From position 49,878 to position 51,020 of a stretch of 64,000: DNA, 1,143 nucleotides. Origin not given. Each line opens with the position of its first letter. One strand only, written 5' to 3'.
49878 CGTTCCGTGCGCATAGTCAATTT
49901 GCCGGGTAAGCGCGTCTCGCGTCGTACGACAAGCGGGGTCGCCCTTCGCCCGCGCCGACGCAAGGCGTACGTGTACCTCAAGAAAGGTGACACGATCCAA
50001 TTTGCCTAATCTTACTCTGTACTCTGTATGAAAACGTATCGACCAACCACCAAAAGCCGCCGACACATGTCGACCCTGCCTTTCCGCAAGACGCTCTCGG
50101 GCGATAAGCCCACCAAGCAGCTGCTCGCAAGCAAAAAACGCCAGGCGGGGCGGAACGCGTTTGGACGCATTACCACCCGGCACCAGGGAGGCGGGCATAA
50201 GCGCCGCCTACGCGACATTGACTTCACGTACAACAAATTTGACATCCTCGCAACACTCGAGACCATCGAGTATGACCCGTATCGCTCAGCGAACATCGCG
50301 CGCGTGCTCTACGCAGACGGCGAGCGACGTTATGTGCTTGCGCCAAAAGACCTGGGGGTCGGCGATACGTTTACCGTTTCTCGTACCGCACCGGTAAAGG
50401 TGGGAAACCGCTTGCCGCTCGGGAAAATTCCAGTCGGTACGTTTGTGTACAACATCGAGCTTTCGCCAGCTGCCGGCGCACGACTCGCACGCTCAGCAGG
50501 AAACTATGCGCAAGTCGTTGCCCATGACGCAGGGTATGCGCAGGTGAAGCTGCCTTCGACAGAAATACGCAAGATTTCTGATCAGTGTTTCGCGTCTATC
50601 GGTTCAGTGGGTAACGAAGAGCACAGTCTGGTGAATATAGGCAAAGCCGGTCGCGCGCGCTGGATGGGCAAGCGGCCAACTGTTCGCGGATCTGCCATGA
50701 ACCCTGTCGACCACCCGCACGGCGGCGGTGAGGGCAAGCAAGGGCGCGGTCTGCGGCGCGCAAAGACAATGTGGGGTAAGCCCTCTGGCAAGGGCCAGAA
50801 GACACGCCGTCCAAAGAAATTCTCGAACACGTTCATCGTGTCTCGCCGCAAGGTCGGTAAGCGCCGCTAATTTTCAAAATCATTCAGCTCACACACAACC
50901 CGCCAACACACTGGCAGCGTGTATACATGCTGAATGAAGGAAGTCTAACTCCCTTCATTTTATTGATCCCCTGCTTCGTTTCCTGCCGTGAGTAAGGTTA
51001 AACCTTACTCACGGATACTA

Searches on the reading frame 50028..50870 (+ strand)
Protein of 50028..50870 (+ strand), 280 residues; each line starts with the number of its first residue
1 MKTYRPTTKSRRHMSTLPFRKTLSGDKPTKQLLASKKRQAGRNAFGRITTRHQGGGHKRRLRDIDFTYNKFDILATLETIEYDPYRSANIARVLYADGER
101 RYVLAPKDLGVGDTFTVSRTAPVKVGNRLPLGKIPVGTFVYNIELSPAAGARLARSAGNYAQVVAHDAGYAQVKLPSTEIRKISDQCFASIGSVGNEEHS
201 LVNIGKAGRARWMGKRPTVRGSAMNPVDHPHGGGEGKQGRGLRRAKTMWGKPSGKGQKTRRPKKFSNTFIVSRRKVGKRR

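Call 7: search_protein_families(library=pfam, proteins=[window:50028-50870:+], max_evalue=0.01)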
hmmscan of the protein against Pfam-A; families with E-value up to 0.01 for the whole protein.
window:50028-50870:+ (280 aa): 2 families
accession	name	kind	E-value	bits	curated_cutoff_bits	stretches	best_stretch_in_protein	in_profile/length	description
PF03947.24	Ribosomal_L2_C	-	2.8e-52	176.5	33.7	1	124-250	1-126/126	Ribosomal Proteins L2, C-terminal domain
PF00181.30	Ribosomal_L2_N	-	4.3e-28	97.6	23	1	41-114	1-74/77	Ribosomal Proteins L2, RNA binding N-terminal domain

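Call 17: find_homologous_proteins(query=window:50028-50870:+, max_evalue=1e-60)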
Query window:50028-50870:+ (280 aa): 7964 proteins with E <= 1e-60 among 8000 candidates; the best 120 are listed.
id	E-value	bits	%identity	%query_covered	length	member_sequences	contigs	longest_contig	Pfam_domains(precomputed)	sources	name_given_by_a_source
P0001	3.0e-174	596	100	95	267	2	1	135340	PF00181.31,PF03947.25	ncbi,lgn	-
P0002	1.9e-158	544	85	100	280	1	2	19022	PF00181.31,PF03947.25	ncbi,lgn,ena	-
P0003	2.6e-155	534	85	100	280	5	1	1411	PF00181.31,PF03947.25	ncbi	-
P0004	2.9e-155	534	85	100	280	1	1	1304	PF00181.31,PF03947.25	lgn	-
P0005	1.7e-151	522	83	100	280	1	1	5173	PF00181.31,PF03947.25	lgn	-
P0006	3.4e-151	521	81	100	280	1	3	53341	PF00181.31,PF03947.25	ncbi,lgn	-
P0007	4.6e-151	520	82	100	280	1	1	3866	PF00181.31,PF03947.25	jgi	-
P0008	2.5e-150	518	81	100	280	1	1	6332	PF00181.31,PF03947.25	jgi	-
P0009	7.3e-150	516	82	100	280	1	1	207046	PF00181.31,PF03947.25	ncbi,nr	ncbi:MAG: 50S ribosomal protein L2 [Candidatus Pacebacteria bacterium]|nr:50S ribosomal protein L2 [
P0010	3.5e-149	514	81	100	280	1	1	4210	PF00181.31,PF03947.25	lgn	-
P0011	6.4e-149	513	80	100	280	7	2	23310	PF00181.31,PF03947.25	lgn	-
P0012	1.6e-148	512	80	100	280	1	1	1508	PF00181.31,PF03947.25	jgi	jgi:large subunit ribosomal protein L2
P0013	3.5e-148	511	80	100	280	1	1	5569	PF00181.31,PF03947.25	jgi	-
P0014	4.2e-148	511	80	100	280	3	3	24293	PF00181.31,PF03947.25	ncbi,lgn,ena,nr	ncbi:MAG TPA: 50S ribosomal protein L2 [Candidatus Kaiserbacteria bacterium]|nr:50S ribosomal protei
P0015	6.0e-148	510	80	100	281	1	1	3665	PF00181.31,PF03947.25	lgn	-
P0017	2.4e-147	508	79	100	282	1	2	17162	PF00181.31,PF03947.25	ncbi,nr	ncbi:MAG: 50S ribosomal protein L2 [Patescibacteria group bacterium]|nr:50S ribosomal protein L2 [Pa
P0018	3.2e-147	508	84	95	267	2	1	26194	PF00181.31,PF03947.25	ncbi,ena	-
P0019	5.0e-147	507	80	100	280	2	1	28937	PF00181.31,PF03947.25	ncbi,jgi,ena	ncbi:MAG TPA: 50S ribosomal protein L2 [Candidatus Paceibacterota bacterium]|jgi:large subunit ribos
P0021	6.4e-147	507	80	100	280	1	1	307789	PF00181.31,PF03947.25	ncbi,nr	ncbi:MAG: 50S ribosomal protein L2 [Candidatus Pacebacteria bacterium]|nr:50S ribosomal protein L2 [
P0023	1.2e-146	506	80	100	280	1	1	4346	PF00181.31,PF03947.25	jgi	jgi:large subunit ribosomal protein L2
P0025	1.9e-146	505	84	95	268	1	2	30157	PF00181.31,PF03947.25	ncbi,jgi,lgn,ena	-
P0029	6.5e-146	503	79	100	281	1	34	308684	PF00181.31,PF03947.25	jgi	jgi:large subunit ribosomal protein L2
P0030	1.1e-145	503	80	100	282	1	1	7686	PF00181.31,PF03947.25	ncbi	ncbi:MAG TPA: 50S ribosomal protein L2 [Candidatus Paceibacterota bacterium]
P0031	1.2e-145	503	80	100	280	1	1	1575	PF00181.31,PF03947.25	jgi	jgi:large subunit ribosomal protein L2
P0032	1.3e-145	502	79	100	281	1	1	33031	PF00181.31,PF03947.25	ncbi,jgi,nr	ncbi:MAG: ribosomal protein L2 [Parcubacteria bacterium C7867-007]|nr:MAG: ribosomal protein L2 [Par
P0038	7.2e-145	500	78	100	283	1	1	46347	PF00181.31,PF03947.25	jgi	jgi:large subunit ribosomal protein L2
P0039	9.5e-145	500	79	100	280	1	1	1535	PF00181.31,PF03947.25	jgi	jgi:large subunit ribosomal protein L2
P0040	1.2e-144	499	79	100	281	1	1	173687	PF00181.31,PF03947.25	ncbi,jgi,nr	ncbi:MAG: ribosomal protein L2 [Parcubacteria bacterium C7867-008]|nr:MAG: ribosomal protein L2 [Par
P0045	1.7e-144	499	77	100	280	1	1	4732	PF00181.31,PF03947.25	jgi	jgi:large subunit ribosomal protein L2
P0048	2.4e-144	498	79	100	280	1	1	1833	PF00181.31,PF03947.25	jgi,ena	jgi:large subunit ribosomal protein L2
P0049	2.5e-144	498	79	100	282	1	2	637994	PF00181.31,PF03947.25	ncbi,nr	ncbi:MAG: 50S ribosomal protein L2 [Candidatus Pacebacteria bacterium]|nr:50S ribosomal protein L2 [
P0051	2.9e-144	498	77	100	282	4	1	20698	PF00181.31,PF03947.25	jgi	jgi:large subunit ribosomal protein L2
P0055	6.5e-144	497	79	100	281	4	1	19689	PF00181.31,PF03947.25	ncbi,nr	ncbi:MAG TPA: 50S ribosomal protein L2 [Candidatus Paceibacterota bacterium]|nr:50S ribosomal protei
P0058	8.6e-144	496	79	100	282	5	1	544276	PF00181.31,PF03947.25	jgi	jgi:large subunit ribosomal protein L2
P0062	1.3e-143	496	78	100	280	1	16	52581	PF00181.31,PF03947.25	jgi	jgi:large subunit ribosomal protein L2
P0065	1.6e-143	496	78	100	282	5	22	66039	PF00181.31,PF03947.25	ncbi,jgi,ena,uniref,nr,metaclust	ncbi:50S ribosomal protein L2 [Candidatus Kaiserbacteria bacterium RIFCSPHIGHO2_12_FULL_56_13]|unire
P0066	1.8e-143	495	78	100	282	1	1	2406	PF00181.31,PF03947.25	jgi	jgi:large subunit ribosomal protein L2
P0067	2.6e-143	495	78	100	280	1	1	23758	PF00181.31,PF03947.25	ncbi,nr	ncbi:MAG TPA: 50S ribosomal protein L2 [Candidatus Paceibacterota bacterium]|nr:50S ribosomal protei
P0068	2.6e-143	495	77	100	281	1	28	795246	PF00181.31,PF03947.25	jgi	jgi:large subunit ribosomal protein L2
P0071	2.9e-143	495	78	100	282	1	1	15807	PF00181.31,PF03947.25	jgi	jgi:large subunit ribosomal protein L2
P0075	4.0e-143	494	78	100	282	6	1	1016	PF00181.31,PF03947.25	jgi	jgi:large subunit ribosomal protein L2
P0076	4.3e-143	494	79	97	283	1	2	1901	PF00181.31,PF03947.25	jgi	jgi:large subunit ribosomal protein L2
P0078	7.0e-143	493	77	100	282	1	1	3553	PF00181.31,PF03947.25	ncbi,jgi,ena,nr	ncbi:MAG TPA: 50S ribosomal protein L2 [Candidatus Paceibacterota bacterium]|nr:50S ribosomal protei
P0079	8.6e-143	493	76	100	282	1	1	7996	PF00181.31,PF03947.25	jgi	jgi:large subunit ribosomal protein L2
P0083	1.4e-142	492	79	100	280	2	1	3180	PF00181.31,PF03947.25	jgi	jgi:large subunit ribosomal protein L2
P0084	1.6e-142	492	76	100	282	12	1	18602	PF00181.31,PF03947.25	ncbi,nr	ncbi:50S ribosomal protein L2 [Candidatus Parcubacteria bacterium]|nr:50S ribosomal protein L2 [Cand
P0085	1.7e-142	492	78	100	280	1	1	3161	PF00181.31,PF03947.25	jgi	jgi:large subunit ribosomal protein L2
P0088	1.9e-142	492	78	100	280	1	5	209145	PF00181.31,PF03947.25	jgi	jgi:large subunit ribosomal protein L2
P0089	2.0e-142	492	76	100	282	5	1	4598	PF00181.31,PF03947.25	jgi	jgi:large subunit ribosomal protein L2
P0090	2.1e-142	492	78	100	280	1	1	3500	PF00181.31,PF03947.25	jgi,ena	jgi:large subunit ribosomal protein L2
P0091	2.2e-142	492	77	100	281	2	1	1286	PF00181.31,PF03947.25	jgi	jgi:large subunit ribosomal protein L2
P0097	4.0e-142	491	77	100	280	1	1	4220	PF00181.31,PF03947.25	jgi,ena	jgi:large subunit ribosomal protein L2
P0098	4.3e-142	491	74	100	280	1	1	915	PF00181.31,PF03947.25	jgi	jgi:large subunit ribosomal protein L2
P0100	5.0e-142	491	78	100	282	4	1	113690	PF00181.31,PF03947.25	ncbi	ncbi:MAG: 50S ribosomal protein L2 [Minisyncoccota bacterium]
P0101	5.0e-142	491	77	100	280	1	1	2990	PF00181.31,PF03947.25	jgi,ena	jgi:large subunit ribosomal protein L2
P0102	5.0e-142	491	76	100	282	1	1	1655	PF00181.31,PF03947.25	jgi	jgi:large subunit ribosomal protein L2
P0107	7.4e-142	490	77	100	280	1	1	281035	PF00181.31,PF03947.25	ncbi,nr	ncbi:MAG: ribosomal protein L2 [Parcubacteria bacterium C7867-001]|nr:MAG: ribosomal protein L2 [Par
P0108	7.6e-142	490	76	100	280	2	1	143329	PF00181.31,PF03947.25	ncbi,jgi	jgi:large subunit ribosomal protein L2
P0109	8.0e-142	490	76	100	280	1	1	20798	PF00181.31,PF03947.25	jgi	jgi:large subunit ribosomal protein L2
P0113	1.0e-141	490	78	100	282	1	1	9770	PF00181.31,PF03947.25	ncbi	ncbi:MAG: 50S ribosomal protein L2 [Minisyncoccota bacterium]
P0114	1.1e-141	489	76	100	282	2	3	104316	PF00181.31,PF03947.25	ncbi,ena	ncbi:MAG: 50S ribosomal protein L2 [Patescibacteria group bacterium]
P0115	1.2e-141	489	77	100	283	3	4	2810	PF00181.31,PF03947.25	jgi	jgi:large subunit ribosomal protein L2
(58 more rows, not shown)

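Call 19: find_encoding_contigs(protein=P0002, flank=8000, max_places=3)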
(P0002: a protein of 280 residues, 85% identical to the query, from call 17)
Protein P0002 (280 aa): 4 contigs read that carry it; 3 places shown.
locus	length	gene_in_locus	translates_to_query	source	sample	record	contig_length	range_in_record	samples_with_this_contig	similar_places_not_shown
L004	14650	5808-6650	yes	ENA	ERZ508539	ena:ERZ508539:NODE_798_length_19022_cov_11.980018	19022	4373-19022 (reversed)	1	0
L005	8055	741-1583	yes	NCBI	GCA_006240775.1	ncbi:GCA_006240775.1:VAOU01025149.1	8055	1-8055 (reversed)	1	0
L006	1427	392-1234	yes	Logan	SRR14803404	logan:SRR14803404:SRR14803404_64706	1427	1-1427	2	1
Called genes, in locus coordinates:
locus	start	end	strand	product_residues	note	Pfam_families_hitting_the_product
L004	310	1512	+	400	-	PF00009:GTP_EFTU, PF03144:GTP_EFTU_D2, PF03143:GTP_EFTU_D3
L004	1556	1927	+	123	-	PF00338:Ribosomal_S10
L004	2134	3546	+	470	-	-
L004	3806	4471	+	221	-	PF00297:Ribosomal_L3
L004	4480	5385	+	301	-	PF00573:Ribosomal_L4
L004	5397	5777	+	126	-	PF00276:Ribosomal_L23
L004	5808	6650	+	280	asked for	PF00181:Ribosomal_L2_N, PF03947:Ribosomal_L2_C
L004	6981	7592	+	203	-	-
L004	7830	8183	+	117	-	PF00203:Ribosomal_S19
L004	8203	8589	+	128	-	PF00237:Ribosomal_L22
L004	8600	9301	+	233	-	PF07650:KH_2, PF00189:Ribosomal_S3_C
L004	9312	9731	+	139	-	PF00252:Ribosomal_L16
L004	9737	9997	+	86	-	PF00831:Ribosomal_L29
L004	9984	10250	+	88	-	PF00366:Ribosomal_S17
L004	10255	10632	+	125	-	PF00238:Ribosomal_L14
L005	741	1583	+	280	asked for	PF00181:Ribosomal_L2_N, PF03947:Ribosomal_L2_C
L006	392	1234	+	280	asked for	PF00181:Ribosomal_L2_N, PF03947:Ribosomal_L2_C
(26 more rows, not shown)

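Call 20: find_encoding_contigs(protein=P0018, flank=8000, max_places=3)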
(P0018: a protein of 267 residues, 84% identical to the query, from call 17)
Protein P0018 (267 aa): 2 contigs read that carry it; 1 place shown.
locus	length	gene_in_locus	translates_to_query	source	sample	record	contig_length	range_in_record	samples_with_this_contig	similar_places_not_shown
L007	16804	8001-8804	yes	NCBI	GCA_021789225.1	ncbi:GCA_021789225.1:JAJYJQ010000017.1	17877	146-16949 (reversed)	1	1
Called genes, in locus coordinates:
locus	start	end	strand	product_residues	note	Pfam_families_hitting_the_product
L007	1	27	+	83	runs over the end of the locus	PF05016:ParE_toxin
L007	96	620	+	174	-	-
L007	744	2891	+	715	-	PF00009:GTP_EFTU, PF03144:GTP_EFTU_D2, PF22042:EF-G_D2, PF14492:EFG_III, PF16658:RF3_C (weak), PF03764:EFG_IV, PF00679:EFG_C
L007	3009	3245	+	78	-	-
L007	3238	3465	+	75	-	PF07927:HicA_toxin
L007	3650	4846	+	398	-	PF00009:GTP_EFTU, PF03144:GTP_EFTU_D2, PF03143:GTP_EFTU_D3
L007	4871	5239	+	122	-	PF00338:Ribosomal_S10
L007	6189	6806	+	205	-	PF00297:Ribosomal_L3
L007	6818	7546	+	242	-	PF00573:Ribosomal_L4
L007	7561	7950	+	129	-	PF00276:Ribosomal_L23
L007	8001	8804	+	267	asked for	PF00181:Ribosomal_L2_N, PF03947:Ribosomal_L2_C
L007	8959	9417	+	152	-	-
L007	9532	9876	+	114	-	PF00203:Ribosomal_S19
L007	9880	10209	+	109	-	PF00237:Ribosomal_L22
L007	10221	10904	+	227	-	PF07650:KH_2, PF00189:Ribosomal_S3_C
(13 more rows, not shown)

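Call 21: find_encoding_contigs(protein=P0025, flank=8000, max_places=3)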
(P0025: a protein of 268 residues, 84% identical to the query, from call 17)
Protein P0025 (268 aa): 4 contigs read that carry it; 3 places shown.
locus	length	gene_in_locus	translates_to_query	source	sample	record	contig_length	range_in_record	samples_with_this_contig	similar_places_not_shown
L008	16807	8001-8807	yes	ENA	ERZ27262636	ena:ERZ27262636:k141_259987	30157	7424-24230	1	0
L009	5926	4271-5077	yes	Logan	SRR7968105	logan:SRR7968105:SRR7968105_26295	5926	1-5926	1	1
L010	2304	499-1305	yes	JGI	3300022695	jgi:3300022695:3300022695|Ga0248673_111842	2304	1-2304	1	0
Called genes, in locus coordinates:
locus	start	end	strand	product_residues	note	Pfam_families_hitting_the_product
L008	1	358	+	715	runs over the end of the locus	PF00009:GTP_EFTU, PF03144:GTP_EFTU_D2, PF22042:EF-G_D2, PF14492:EFG_III, PF16658:RF3_C, PF03764:EFG_IV, PF00679:EFG_C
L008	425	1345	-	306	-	-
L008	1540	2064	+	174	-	-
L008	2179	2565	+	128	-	-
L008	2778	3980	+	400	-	PF00009:GTP_EFTU, PF03144:GTP_EFTU_D2, PF03143:GTP_EFTU_D3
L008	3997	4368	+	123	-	PF00338:Ribosomal_S10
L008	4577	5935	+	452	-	-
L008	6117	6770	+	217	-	PF00297:Ribosomal_L3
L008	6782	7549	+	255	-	PF00573:Ribosomal_L4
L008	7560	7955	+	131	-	PF00276:Ribosomal_L23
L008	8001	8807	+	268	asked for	PF00181:Ribosomal_L2_N, PF03947:Ribosomal_L2_C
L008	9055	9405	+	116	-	PF00203:Ribosomal_S19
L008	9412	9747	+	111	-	PF00237:Ribosomal_L22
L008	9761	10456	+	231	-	PF07650:KH_2, PF00189:Ribosomal_S3_C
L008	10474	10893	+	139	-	PF00252:Ribosomal_L16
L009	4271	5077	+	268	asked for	PF00181:Ribosomal_L2_N, PF03947:Ribosomal_L2_C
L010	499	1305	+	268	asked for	PF00181:Ribosomal_L2_N, PF03947:Ribosomal_L2_C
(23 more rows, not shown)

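Call 76: find_encoding_contigs(protein=P0006, flank=10000, max_places=2)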
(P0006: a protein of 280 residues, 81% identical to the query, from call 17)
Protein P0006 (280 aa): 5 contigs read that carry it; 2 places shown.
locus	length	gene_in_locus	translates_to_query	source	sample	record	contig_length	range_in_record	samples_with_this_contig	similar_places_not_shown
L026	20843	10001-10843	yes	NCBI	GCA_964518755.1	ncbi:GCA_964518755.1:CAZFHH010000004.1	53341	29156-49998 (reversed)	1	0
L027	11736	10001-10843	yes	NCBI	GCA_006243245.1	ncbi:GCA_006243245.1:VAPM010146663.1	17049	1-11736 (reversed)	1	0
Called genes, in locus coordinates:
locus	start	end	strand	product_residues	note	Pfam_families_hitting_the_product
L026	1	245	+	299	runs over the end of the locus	PF01833:TIG (weak)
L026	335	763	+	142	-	PF05656:DUF805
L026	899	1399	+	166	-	-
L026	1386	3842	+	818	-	PF13401:AAA_22 (faint), PF13191:AAA_16 (weak), PF00004:AAA, PF17871:AAA_lid_9, PF00004:AAA (weak), PF07724:AAA_2, PF07728:AAA_5, PF10431:ClpB_D2-small, +4 more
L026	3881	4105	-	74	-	-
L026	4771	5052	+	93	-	-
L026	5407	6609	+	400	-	PF00009:GTP_EFTU, PF03144:GTP_EFTU_D2, PF03143:GTP_EFTU_D3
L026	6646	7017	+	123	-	PF00338:Ribosomal_S10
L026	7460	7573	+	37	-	-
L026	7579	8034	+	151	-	-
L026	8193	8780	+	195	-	PF00297:Ribosomal_L3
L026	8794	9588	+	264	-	PF00573:Ribosomal_L4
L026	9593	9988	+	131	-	PF00276:Ribosomal_L23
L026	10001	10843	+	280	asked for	PF00181:Ribosomal_L2_N, PF03947:Ribosomal_L2_C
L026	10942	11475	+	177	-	PF03703:bPH_2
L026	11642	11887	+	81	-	-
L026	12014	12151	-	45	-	-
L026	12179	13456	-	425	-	PF13173:AAA_14, PF13635:DUF4143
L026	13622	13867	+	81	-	-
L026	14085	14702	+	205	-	PF13328:HD_4 (weak)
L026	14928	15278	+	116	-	PF00203:Ribosomal_S19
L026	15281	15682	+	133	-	PF00237:Ribosomal_L22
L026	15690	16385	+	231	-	PF07650:KH_2, PF00189:Ribosomal_S3_C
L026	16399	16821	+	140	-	PF00252:Ribosomal_L16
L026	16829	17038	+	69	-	PF00831:Ribosomal_L29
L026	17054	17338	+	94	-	PF00366:Ribosomal_S17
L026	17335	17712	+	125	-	PF00238:Ribosomal_L14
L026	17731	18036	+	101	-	PF23291:KOW4_SPT5 (faint), PF00467:KOW, PF17136:ribosomal_L24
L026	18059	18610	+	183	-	PF00281:Ribosomal_L5, PF00673:Ribosomal_L5_C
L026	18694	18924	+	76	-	PF00253:Ribosomal_S14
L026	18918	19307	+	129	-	PF00410:Ribosomal_S8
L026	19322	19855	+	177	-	PF00347:Ribosomal_L6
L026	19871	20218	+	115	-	PF00861:Ribosomal_L18p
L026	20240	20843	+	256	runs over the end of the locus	PF00333:Ribosomal_S5, PF03719:Ribosomal_S5_C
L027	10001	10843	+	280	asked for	PF00181:Ribosomal_L2_N, PF03947:Ribosomal_L2_C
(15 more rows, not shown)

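Call 77: find_encoding_contigs(protein=P0009, flank=10000, max_places=2)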
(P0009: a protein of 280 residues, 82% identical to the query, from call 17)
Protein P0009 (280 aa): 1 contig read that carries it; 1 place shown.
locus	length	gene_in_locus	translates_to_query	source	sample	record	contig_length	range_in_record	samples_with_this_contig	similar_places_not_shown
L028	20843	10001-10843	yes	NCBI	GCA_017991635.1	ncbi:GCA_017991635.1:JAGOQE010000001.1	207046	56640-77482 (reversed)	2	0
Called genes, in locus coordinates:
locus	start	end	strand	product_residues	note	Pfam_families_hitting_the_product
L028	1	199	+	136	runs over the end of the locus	PF00164:Ribosom_S12_S23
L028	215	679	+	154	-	PF00177:Ribosomal_S7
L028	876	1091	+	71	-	-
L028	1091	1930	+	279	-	PF18348:SH3_16 (faint), PF00877:NLPC_P60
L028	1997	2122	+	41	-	-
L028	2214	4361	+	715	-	PF00009:GTP_EFTU, PF03144:GTP_EFTU_D2, PF22042:EF-G_D2, PF14492:EFG_III, PF16658:RF3_C (weak), PF03764:EFG_IV, PF00679:EFG_C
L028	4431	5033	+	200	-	-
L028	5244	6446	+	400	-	PF00009:GTP_EFTU, PF03144:GTP_EFTU_D2, PF03143:GTP_EFTU_D3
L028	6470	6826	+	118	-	PF00338:Ribosomal_S10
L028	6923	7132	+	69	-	-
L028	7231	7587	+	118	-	-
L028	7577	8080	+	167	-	-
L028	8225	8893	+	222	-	PF00297:Ribosomal_L3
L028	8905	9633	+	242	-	PF00573:Ribosomal_L4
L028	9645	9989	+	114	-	PF00276:Ribosomal_L23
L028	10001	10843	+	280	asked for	PF00181:Ribosomal_L2_N, PF03947:Ribosomal_L2_C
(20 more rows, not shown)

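Call 78: find_encoding_contigs(protein=P0005, flank=10000, max_places=2)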
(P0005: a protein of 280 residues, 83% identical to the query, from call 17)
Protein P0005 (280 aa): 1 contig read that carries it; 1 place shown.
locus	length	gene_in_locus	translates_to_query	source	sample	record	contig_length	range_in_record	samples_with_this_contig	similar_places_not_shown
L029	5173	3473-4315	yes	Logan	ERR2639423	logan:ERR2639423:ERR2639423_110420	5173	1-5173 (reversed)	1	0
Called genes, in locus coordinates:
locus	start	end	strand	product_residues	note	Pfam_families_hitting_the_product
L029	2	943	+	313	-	?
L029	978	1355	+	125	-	PF00338:Ribosomal_S10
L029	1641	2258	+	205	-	PF00297:Ribosomal_L3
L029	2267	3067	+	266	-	PF00573:Ribosomal_L4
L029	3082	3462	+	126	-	PF00276:Ribosomal_L23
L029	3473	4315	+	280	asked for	PF00181:Ribosomal_L2_N, PF03947:Ribosomal_L2_C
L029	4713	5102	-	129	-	PF02261:Asp_decarbox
